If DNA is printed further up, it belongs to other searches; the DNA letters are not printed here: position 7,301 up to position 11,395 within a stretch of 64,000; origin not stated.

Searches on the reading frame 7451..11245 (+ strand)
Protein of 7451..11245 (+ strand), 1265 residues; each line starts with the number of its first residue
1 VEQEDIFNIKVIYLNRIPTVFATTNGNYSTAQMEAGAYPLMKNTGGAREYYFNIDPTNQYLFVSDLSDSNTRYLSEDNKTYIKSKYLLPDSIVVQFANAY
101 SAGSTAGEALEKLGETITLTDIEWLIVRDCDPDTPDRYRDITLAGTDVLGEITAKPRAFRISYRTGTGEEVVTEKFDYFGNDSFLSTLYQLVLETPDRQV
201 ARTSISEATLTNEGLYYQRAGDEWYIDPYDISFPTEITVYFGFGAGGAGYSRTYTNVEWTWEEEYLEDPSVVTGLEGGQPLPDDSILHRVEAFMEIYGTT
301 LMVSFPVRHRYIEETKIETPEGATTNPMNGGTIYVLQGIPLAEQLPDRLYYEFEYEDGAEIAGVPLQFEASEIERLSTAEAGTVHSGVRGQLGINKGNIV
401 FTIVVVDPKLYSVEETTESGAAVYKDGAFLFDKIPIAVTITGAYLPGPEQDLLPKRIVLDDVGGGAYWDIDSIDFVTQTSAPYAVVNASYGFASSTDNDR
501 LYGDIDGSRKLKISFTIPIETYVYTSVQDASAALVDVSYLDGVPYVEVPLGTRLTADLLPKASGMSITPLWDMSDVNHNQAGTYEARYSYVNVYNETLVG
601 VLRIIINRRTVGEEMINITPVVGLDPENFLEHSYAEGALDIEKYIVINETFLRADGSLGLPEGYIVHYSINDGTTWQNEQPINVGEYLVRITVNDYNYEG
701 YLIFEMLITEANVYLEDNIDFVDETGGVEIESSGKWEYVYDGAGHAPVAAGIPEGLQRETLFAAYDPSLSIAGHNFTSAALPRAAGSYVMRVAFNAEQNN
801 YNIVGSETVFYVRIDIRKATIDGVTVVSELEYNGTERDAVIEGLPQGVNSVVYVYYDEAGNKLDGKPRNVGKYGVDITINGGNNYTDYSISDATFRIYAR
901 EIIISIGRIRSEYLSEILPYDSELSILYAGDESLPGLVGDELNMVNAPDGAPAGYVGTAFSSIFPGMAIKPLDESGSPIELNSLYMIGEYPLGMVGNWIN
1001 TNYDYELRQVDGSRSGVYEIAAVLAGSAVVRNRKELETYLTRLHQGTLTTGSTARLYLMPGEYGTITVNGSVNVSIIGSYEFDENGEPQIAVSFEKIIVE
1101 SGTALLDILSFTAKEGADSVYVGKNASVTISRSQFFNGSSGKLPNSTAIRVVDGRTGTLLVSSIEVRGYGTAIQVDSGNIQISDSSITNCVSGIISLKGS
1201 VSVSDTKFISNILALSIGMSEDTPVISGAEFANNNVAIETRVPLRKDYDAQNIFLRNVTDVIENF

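Call 11: search_protein_families(library=pfam, proteins=[window:7451-11245:+], max_evalue=0.01)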
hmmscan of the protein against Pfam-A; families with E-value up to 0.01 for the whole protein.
window:7451-11245:+ (1265 aa): 2 families
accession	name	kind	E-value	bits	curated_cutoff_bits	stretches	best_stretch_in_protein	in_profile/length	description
PF18887.5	MBG_3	-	3e-08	34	25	1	677-711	37-71/72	MBG domain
PF13229.12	Beta_helix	-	0.003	17.6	25.9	1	1120-1235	3-114/158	Right handed beta helix region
